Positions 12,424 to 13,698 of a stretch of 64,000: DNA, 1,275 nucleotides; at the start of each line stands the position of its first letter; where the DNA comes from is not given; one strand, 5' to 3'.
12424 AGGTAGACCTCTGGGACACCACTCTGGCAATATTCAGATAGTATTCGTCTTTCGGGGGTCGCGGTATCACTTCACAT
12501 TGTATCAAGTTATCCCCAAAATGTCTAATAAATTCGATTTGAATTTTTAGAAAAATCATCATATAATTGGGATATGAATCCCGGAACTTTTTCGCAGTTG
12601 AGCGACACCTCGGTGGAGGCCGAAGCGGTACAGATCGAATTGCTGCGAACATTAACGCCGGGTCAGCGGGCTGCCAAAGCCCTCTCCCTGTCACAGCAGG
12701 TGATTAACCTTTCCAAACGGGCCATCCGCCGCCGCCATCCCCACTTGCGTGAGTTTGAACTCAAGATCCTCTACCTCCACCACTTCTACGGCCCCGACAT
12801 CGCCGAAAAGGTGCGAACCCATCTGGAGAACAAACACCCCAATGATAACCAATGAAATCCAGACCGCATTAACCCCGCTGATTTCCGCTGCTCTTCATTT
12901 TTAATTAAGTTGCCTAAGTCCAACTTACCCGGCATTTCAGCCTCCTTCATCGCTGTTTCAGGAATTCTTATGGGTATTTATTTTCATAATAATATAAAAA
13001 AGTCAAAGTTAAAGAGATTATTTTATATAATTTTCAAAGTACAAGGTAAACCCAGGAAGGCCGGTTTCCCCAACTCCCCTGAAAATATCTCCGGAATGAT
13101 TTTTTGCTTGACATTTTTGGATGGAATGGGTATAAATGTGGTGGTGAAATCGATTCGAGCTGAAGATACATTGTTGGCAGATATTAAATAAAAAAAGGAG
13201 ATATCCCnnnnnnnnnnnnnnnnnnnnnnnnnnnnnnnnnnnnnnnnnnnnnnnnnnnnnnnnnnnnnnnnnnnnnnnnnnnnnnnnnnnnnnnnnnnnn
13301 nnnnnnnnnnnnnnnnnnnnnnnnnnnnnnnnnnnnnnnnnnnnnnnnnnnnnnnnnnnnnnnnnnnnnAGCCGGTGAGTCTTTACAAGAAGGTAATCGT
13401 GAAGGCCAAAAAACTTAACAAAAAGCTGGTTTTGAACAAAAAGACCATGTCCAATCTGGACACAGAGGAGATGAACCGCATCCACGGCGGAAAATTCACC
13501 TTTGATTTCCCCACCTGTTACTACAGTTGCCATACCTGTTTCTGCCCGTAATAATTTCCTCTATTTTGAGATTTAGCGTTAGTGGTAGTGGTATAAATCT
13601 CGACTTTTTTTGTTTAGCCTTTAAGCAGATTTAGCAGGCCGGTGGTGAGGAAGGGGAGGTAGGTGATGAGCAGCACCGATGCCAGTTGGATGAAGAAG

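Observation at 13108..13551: Tandem pair of double-glycine-leader, Cys-rich precursor peptides hidden below the ORF-track threshold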

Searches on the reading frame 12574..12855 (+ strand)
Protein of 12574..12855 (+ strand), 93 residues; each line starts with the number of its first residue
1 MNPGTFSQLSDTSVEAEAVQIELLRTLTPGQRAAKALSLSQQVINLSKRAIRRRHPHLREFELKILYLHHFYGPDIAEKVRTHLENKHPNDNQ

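Call 19: search_protein_families(library=ncbifam, proteins=[window:12574-12855:+], max_evalue=10)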
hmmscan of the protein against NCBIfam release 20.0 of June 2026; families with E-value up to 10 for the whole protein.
window:12574-12855:+ (93 aa): 2 families
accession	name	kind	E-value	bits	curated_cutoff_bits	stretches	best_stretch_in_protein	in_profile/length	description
TIGR00613.1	reco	equivalog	0.076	12.4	48.7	1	20-81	69-130/239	DNA repair protein RecO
NF011797.0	PRK15263.1-3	equivalog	0.27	10.8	206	1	5-40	116-151/204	fimbrial-like protein YadL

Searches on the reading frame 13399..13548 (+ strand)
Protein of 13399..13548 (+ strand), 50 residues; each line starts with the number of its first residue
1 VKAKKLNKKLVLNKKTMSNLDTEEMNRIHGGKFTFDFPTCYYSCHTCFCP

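Call 4: search_protein_families(library=ncbifam, proteins=[window:13399-13548:+], max_evalue=10)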
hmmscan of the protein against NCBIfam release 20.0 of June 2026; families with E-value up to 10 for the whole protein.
seq(50 aa): 4 families
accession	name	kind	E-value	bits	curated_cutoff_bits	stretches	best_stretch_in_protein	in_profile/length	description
NF038153.1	lant_leader_L1a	domain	2.9e-10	40.1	22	1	1-31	1-32/32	class I lanthipeptide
TIGR04149.1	GG_sam_targ_CFB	domain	1.3e-07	31.4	25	1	5-47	2-38/43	TIGR04149 family rSAM-modified RiPP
NF038035.1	lactGalph_entA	subfamily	0.23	11.6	37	1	20-32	1-13/35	lactococcin G-alpha/enterocin 1071A family bacteriocin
TIGR01847.1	bacteriocin_sig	domain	0.67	10.8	15.7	1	18-31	2-15/15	bacteriocin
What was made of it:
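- The bacteriocin signal model TIGR01847 is not met (10.8 against 15.7, call 4).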

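Call 5: search_protein_families(library=pfam, proteins=[window:13399-13548:+], max_evalue=10)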
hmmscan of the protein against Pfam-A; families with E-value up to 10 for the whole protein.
seq(50 aa): 1 family
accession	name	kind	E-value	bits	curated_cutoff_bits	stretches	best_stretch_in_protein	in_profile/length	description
PF16934.11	Mersacidin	-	0.091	13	27.6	1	15-31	3-19/34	Two-component Enterococcus faecalis cytolysin (EFC)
